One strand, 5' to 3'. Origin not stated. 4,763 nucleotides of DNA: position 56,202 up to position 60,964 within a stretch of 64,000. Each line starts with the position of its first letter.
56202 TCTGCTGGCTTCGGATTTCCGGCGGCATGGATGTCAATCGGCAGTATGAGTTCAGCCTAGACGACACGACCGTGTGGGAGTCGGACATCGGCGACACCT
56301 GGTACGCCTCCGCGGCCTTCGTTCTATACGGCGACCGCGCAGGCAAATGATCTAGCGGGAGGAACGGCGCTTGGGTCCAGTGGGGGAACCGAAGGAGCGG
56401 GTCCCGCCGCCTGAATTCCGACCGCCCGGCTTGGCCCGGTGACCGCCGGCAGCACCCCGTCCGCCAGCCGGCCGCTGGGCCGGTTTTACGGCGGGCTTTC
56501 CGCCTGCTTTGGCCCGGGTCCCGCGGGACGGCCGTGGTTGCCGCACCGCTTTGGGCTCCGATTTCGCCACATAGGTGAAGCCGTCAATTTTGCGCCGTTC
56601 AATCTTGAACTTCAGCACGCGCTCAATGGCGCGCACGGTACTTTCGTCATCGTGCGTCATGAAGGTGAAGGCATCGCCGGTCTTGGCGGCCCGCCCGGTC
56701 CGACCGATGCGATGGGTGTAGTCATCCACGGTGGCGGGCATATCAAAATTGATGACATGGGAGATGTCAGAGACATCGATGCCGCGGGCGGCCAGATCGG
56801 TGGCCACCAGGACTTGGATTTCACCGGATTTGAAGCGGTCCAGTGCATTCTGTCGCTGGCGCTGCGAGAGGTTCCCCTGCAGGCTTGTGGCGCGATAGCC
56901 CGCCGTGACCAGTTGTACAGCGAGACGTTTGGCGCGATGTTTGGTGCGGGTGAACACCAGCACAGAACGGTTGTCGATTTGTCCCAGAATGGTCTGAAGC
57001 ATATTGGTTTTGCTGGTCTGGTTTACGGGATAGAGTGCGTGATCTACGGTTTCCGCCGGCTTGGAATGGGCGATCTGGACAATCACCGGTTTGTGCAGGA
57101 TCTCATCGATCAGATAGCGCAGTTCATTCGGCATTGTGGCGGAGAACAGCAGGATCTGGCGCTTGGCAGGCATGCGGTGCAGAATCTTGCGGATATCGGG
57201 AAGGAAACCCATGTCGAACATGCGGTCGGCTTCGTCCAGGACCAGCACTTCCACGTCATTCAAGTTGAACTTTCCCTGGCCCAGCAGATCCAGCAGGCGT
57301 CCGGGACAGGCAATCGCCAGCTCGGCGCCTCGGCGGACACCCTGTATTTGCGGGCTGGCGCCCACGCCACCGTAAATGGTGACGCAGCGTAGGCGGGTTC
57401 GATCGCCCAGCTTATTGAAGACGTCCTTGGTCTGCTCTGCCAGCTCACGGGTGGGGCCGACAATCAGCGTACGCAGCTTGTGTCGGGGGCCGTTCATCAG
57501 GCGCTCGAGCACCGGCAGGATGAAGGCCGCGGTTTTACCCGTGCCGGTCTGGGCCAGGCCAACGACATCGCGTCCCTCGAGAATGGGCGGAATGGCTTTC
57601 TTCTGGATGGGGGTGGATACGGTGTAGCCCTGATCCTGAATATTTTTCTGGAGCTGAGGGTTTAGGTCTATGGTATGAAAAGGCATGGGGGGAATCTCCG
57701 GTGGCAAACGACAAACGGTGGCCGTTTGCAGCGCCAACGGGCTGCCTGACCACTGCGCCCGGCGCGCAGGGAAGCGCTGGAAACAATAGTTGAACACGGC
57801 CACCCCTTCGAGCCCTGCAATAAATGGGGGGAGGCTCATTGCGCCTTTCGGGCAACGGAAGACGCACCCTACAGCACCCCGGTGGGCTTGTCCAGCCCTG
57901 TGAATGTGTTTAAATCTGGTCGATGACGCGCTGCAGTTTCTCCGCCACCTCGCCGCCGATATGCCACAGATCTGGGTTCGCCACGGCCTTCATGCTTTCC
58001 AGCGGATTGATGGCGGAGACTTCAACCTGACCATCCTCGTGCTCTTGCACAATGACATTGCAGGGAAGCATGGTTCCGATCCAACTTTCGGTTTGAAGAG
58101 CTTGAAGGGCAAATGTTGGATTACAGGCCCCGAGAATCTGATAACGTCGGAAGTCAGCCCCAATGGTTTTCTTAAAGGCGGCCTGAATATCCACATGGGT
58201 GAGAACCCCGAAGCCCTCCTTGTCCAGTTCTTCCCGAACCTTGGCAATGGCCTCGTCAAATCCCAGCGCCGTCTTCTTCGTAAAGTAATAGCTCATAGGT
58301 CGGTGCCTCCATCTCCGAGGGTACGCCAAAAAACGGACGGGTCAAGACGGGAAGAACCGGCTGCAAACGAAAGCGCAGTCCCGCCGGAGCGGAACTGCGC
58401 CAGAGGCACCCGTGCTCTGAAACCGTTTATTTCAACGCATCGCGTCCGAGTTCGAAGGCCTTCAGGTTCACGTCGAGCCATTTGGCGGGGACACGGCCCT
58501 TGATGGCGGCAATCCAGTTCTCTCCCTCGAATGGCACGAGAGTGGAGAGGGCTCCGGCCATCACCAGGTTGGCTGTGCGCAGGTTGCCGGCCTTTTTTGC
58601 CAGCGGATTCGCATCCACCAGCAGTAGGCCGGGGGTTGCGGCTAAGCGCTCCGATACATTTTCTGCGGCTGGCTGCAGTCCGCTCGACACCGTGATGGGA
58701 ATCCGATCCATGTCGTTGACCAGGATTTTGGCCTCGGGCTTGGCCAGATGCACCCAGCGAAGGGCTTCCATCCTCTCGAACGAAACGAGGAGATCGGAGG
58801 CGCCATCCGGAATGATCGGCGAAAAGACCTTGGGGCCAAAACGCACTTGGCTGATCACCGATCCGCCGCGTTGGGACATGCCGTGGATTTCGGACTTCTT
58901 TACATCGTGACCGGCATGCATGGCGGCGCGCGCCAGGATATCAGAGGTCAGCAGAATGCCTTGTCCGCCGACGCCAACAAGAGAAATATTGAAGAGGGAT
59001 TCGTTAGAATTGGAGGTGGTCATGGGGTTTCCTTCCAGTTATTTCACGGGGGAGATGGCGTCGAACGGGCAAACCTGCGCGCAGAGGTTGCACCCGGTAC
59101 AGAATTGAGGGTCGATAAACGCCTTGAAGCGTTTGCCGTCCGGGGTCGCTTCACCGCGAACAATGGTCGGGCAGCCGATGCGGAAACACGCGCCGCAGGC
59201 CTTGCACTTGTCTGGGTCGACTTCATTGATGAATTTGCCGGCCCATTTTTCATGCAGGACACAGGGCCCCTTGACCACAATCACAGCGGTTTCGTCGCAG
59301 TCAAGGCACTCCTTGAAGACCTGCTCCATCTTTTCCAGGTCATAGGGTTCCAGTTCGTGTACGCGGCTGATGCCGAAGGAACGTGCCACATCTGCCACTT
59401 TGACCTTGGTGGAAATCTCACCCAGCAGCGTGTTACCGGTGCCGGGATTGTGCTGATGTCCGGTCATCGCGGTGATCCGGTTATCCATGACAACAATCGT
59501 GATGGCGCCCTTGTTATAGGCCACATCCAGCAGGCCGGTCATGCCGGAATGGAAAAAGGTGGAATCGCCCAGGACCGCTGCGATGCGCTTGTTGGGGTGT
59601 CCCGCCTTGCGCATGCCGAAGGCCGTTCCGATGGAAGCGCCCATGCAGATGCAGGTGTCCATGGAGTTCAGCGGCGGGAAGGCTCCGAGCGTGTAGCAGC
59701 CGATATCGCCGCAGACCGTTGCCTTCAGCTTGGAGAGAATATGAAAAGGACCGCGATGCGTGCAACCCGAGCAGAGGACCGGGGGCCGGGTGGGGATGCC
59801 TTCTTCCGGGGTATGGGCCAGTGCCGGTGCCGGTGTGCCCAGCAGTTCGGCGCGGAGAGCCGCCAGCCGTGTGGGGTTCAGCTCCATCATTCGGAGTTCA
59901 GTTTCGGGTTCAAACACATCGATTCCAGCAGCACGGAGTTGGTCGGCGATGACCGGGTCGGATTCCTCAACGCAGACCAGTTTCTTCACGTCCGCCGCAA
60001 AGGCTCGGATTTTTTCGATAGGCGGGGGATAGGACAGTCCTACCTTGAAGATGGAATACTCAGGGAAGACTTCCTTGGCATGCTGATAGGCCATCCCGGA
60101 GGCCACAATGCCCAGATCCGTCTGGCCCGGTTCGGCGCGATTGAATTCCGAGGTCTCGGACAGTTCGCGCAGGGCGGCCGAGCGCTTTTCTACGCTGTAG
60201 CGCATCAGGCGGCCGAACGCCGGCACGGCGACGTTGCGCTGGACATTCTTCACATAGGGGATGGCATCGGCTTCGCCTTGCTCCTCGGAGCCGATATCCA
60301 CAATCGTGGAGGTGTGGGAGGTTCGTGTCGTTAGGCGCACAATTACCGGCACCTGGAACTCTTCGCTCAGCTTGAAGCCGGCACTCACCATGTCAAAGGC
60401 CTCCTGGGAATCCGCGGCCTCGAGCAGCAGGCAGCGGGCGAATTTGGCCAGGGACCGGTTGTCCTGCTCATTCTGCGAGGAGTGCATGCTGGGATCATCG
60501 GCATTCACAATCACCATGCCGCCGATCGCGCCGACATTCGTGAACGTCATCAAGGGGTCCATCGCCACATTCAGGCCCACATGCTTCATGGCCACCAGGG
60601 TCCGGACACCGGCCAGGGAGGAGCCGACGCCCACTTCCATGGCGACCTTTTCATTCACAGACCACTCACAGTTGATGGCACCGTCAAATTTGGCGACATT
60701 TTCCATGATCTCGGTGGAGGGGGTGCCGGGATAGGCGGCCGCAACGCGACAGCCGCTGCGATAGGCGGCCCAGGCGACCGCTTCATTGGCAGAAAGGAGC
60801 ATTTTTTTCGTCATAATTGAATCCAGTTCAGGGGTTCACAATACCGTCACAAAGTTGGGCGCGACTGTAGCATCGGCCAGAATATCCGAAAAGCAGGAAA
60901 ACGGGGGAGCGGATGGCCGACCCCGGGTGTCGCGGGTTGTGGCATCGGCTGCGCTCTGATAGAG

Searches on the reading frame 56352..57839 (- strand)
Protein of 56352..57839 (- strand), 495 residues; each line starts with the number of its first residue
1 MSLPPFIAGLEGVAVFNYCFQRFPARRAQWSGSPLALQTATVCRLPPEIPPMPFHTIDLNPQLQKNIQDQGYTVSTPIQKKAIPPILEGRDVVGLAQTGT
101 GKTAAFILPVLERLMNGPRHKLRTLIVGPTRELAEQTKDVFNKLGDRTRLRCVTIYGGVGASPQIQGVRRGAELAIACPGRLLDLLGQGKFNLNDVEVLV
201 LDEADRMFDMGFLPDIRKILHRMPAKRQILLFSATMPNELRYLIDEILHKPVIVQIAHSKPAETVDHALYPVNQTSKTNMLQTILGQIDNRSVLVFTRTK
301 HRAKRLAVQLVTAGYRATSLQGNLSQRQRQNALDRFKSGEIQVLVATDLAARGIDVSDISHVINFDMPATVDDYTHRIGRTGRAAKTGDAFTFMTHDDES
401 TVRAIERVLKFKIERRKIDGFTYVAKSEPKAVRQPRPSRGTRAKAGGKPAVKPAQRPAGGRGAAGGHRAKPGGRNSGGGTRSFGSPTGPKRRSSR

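Call 18: search_protein_families(library=pfam, proteins=[window:56352-57839:-], max_evalue=0.001)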
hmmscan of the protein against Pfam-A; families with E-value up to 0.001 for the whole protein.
window:56352-57839:- (495 aa): 3 families
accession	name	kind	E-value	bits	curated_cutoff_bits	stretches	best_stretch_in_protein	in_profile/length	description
PF00270.35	DEAD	-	1.6e-49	168.3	26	1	76-240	1-164/167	DEAD/DEAH box helicase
PF00271.37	Helicase_C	-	5.7e-32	110.7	23.5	1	277-384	2-109/110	Helicase conserved C-terminal domain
PF04851.21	ResIII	-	1.9e-07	31.5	22.5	1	95-237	29-163/164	Type III restriction enzyme, res subunit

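Call 39: search_protein_families(library=ncbifam, proteins=[window:56352-57839:-], max_evalue=0.001)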
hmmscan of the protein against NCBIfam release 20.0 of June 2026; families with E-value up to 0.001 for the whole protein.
window:56352-57839:- (495 aa): 44 families (the best 25 are shown)
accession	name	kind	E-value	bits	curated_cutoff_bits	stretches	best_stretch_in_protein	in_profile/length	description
NF007882.0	PRK10590.1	equivalog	7.1e-122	407.6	743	1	52-473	1-428/456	ATP-dependent RNA helicase RhlE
NF053710.1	RNA_heli_RhlE2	exception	9.3e-120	400.9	925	1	52-449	1-406/635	RNA helicase RhlE2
NF053631.1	RNA_helic_CshA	equivalog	2.4e-119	399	646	1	54-428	1-375/434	degradosome RNA helicase CshA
NF008744.0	PRK11776.1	equivalog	4.9e-110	368.2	524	1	53-427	5-379/460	ATP-dependent RNA helicase DbpA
NF053711.1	RNA_heli_RhlE1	exception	4.7e-109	365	750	1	52-422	1-376/434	RNA helicase RhlE1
NF008394.0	PRK11192.1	equivalog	7.7e-108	361.1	507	1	52-445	3-401/441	ATP-dependent RNA helicase SrmB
NF053636.1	DDHlcsCsdAPsy1082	equivalog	1.8e-100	336.9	890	1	54-480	5-432/512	DEAD/DEAH box helicase CsdA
NF002340.1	PRK01297.1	equivalog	3.1e-94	315.8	564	1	54-412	3-371/372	ATP-dependent RNA helicase RhlB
NF003419.0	PRK04837.1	equivalog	2.5e-91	306.5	588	1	54-448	11-413/424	ATP-dependent RNA helicase RhlB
NF008642.0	PRK11634.1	equivalog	3.7e-86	289.9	989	1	54-415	8-370/628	DEAD/DEAH family ATP-dependent RNA helicase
NF003390.0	PRK04537.1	equivalog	1.1e-84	285.5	732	1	53-489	10-451/572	ATP-dependent RNA helicase RhlB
NF010337.0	PRK13766.1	equivalog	2.5e-23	82.1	610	2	277-397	353-480/781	Hef nuclease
TIGR01389.1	recQ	equivalog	1.2e-22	80.1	640.2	1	71-406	10-340/591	DNA helicase RecQ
TIGR00614.1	recQ_fam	subfamily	1.5e-19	70.1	219.8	1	72-405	9-341/470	RecQ family ATP-dependent DNA helicase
TIGR04121.1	DEXH_lig_assoc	equivalog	5.3e-19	67.4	850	1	63-387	3-349/804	ligase-associated DNA damage response DEXH box helicase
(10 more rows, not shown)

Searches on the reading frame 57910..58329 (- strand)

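Call 18: search_protein_families(library=pfam, proteins=[window:57910-58329:-], max_evalue=0.001)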
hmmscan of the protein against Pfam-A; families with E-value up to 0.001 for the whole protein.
window:57910-58329:- (139 aa): 1 family
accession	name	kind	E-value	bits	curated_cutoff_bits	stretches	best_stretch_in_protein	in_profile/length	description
PF03625.19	DUF302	-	4.6e-23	81.3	23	1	46-109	1-63/63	Domain of unknown function DUF302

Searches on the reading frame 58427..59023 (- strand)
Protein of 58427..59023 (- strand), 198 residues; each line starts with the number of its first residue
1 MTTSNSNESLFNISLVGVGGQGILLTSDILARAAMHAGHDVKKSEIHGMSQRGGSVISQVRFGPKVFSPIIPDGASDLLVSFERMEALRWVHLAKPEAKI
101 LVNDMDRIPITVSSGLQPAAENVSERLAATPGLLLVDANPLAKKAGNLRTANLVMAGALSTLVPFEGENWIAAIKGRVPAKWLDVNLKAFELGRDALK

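Call 18: search_protein_families(library=pfam, proteins=[window:58427-59023:-], max_evalue=0.001)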
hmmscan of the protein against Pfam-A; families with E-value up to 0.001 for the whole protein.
window:58427-59023:- (198 aa): 1 family
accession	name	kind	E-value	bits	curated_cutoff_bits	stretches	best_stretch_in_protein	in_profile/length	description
PF01558.24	POR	-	2.4e-36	126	27.4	1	19-194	1-172/173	Pyruvate ferredoxin/flavodoxin oxidoreductase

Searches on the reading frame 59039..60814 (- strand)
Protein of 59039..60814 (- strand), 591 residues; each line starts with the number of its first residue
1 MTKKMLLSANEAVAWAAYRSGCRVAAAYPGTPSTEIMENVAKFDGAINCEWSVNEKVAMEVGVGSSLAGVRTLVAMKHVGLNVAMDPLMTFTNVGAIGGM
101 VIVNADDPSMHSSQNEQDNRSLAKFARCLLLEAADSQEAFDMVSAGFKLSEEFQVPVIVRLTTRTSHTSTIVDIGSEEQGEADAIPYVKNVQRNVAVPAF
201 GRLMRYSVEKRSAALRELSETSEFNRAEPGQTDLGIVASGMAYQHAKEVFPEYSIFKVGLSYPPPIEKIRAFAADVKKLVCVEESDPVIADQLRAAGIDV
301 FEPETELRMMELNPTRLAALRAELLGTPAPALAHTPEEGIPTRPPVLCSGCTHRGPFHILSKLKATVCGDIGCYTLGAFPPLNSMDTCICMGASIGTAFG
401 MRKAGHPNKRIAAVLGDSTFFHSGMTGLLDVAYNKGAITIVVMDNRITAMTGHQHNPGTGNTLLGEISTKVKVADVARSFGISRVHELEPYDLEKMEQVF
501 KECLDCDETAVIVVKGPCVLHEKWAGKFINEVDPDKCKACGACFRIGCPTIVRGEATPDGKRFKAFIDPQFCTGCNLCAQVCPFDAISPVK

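Call 18: search_protein_families(library=pfam, proteins=[window:59039-60814:-], max_evalue=0.001)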
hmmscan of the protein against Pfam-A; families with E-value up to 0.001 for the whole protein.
window:59039-60814:- (591 aa): 8 families
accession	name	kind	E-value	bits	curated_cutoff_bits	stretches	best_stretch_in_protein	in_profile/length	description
PF02775.26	TPP_enzyme_C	-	2.9e-24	86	21.9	1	370-514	1-151/151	Thiamine pyrophosphate enzyme, C-terminal TPP binding domain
PF01855.24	POR_N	-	7e-18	65.6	27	1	16-180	2-172/231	Pyruvate flavodoxin/ferredoxin oxidoreductase, thiamine diP-bdg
PF00037.32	Fer4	-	1.4e-09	37.8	21.1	1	566-588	2-24/24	4Fe-4S binding domain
PF12837.12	Fer4_6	-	3e-09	36.8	25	1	566-587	3-24/24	4Fe-4S binding domain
PF12838.12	Fer4_7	-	1.1e-06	29.4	27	1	536-586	1-52/52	4Fe-4S dicluster domain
PF13237.11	Fer4_10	-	3.5e-06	27.3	25.5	1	532-583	4-53/53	4Fe-4S dicluster domain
PF12797.12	Fer4_2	-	3.9e-06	26.9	24.5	1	565-584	3-22/22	4Fe-4S binding domain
PF14697.11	Fer4_21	-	1.4e-05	25.6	35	1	532-587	3-57/59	4Fe-4S dicluster domain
